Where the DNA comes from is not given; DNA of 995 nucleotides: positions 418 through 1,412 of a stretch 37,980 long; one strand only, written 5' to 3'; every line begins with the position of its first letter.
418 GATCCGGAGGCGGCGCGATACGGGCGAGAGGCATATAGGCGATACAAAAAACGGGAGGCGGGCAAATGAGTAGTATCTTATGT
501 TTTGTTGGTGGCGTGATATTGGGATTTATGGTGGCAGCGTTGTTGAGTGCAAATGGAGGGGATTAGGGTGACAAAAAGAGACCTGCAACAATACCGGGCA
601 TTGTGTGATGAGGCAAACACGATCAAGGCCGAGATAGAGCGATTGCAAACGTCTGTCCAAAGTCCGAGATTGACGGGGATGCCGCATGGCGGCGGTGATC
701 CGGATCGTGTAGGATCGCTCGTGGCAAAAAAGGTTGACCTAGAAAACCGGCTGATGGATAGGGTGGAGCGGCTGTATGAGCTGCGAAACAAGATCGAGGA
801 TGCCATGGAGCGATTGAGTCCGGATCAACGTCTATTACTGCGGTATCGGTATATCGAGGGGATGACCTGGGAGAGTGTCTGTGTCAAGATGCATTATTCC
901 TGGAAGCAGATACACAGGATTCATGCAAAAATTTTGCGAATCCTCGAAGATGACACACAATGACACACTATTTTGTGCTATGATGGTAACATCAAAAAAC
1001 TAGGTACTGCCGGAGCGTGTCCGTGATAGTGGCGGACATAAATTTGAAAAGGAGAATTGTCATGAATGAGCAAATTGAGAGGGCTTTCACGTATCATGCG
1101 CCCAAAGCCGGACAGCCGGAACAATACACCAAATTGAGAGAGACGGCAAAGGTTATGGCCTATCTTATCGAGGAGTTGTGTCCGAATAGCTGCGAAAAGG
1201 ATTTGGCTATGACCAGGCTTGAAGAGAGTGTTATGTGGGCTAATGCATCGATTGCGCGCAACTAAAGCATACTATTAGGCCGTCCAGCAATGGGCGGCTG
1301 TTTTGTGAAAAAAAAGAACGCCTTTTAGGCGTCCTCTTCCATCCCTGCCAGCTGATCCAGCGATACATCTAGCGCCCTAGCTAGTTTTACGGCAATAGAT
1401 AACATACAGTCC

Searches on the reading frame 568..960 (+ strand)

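Call 9: search_protein_families(library=pfam, max_evalue=1, proteins=[window:568-960:+])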
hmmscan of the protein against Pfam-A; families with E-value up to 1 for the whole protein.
seq(131 aa): 10 families
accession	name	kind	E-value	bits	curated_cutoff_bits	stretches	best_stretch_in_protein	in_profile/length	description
PF08281.18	Sigma70_r4_2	-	5e-06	26.5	25.7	1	74-109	2-37/54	Sigma-70, region 4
PF04545.22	Sigma70_r4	-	6.4e-06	26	24.1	1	79-124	1-46/50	Sigma-70, region 4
PF07374.17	DUF1492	-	1.5e-05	25.6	21.5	1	49-122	25-95/100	Protein of unknown function (DUF1492)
PF23735.1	KIF9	-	0.02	15.5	31.9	1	6-34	92-120/140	Kinesin-like protein KIF9 domain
PF07638.17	Sigma70_ECF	-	0.02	15.2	21.1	1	42-118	100-171/185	ECF sigma factor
PF18801.6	RapH_N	-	0.022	15.2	27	1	68-95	25-52/62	response regulator aspartate phosphatase H, N terminal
PF03148.19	Tektin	-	0.047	12.9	34.3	0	57-94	43-80/383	Tektin family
PF05263.17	DUF722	-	0.069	13.8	29.8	1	65-122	64-123/134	Protein of unknown function (DUF722)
PF08656.15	DASH_Dad3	-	0.11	13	23.1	0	6-30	9-33/76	DASH complex subunit Dad3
PF08663.15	HalX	-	0.44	11.4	23.2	0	7-28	35-56/68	HalX domain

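Call 10: search_protein_families(library=phrogs, max_evalue=1, proteins=[window:568-960:+])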
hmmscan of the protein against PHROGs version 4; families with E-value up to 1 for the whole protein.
seq(131 aa): 16 families
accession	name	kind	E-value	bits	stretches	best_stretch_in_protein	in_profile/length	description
phrog_36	-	transcription regulation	8.2e-32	111.6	1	2-127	56-184/220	transcriptional regulator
phrog_248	-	transcription regulation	2.2e-12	48.4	1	3-123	26-130/161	transcriptional activator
phrog_351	-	transcription regulation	3.4e-05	23.6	1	67-127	660-723/928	RNA polymerase sigma factor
phrog_1740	-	transcription regulation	4.5e-05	23.1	1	63-127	149-213/567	RNA polymerase sigma factor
phrog_10157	-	unknown function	5.7e-05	24.3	1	46-128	63-148/153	-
phrog_7552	-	unknown function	0.0008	20.4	1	10-31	14-35/55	-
phrog_2198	-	transcription regulation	0.0024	19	1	19-121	21-120/133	Alt-like transcription activator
phrog_1058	-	unknown function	0.0026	18.8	1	47-128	48-129/134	-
phrog_8834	-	unknown function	0.015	16.4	1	29-111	3-79/108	-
phrog_19609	-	unknown function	0.068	14.1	1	73-112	50-89/133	-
phrog_3512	-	transcription regulation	0.1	13.8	1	66-121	51-104/130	sigma factor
phrog_12061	-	unknown function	0.12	13.3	1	64-122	32-90/111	-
phrog_1378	-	unknown function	0.13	13.6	1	6-31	46-71/82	-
phrog_11138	-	unknown function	0.15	13.4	1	65-116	75-125/142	-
phrog_14445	-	unknown function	0.24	12.4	1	54-80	5-31/53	-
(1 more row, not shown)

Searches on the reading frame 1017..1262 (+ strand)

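Call 9: search_protein_families(library=pfam, max_evalue=1, proteins=[window:1062-1262:+])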
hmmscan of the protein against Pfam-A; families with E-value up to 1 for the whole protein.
seq(67 aa): 3 families
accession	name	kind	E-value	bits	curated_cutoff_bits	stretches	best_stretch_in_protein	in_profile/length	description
PF24729.2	Acb2_Tad1_hairpin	-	1.5e-19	70.4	27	1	10-66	1-58/58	Acb2/Tad1, hairpin domain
PF04849.18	HAP1_N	-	0.041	13.5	33.9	1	2-51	39-83/307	HAP1 N-terminal conserved region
PF21234.2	Phosphatase-like_N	-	0.17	12.7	27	1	20-35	27-42/58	Protein-tyrosine-phosphatase-like, N-terminal domain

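Call 10: search_protein_families(library=phrogs, max_evalue=1, proteins=[window:1062-1262:+])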
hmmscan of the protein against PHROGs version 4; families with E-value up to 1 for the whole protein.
seq(67 aa): 4 families
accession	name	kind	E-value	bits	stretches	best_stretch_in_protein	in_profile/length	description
phrog_1454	-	unknown function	8e-25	87.8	1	1-67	9-76/81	-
phrog_31113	-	unknown function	1.6e-12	48.8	1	3-65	17-79/166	-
phrog_15810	-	unknown function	0.00027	22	1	40-61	30-51/55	-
phrog_14434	-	unknown function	0.016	16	1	27-64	12-49/53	-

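Call 43: search_protein_families(library=pfam, alignment_id=A4, max_evalue=0.001)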
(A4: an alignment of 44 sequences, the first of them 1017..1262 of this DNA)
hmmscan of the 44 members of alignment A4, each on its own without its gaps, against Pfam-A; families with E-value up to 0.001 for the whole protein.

A. member 1, window:1017-1262:+ (82 aa): 1 family
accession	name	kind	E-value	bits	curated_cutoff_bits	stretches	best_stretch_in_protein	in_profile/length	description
PF24729.2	Acb2_Tad1_hairpin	-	2.7e-19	69.5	27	1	25-81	1-58/58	Acb2/Tad1, hairpin domain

B. families by the number of members that match (of 44 scanned): 18 families
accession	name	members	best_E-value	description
PF07374.17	DUF1492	4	0.00021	Protein of unknown function (DUF1492)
PF05105.17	Phage_holin_4_1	2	1.9e-31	Bacteriophage holin family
PF01555.25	N6_N4_Mtase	2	6.4e-28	DNA methylase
PF04545.22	Sigma70_r4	2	2.1e-08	Sigma-70, region 4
PF13384.12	HTH_23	2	0.00011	Homeodomain-like domain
PF06854.16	Phage_Gp15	1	2.3e-60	Bacteriophage Gp15 protein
PF00959.24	Phage_lysozyme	1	1.9e-46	Phage lysozyme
PF24729.2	Acb2_Tad1_hairpin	1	2.7e-19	Acb2/Tad1, hairpin domain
PF08765.17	Mor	1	2e-12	Mor transcription activator family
PF10145.14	PhageMin_Tail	1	3e-12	Phage-related minor tail protein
PF04480.18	DUF559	1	1.3e-08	Protein of unknown function (DUF559)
PF11185.13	DUF2971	1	1.6e-07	Protein of unknown function (DUF2971)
PF08281.18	Sigma70_r4_2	1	1e-06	Sigma-70, region 4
PF08279.18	HTH_11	1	4.3e-06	HTH domain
PF13975.11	gag-asp_proteas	1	2.4e-05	gag-polyprotein putative aspartyl protease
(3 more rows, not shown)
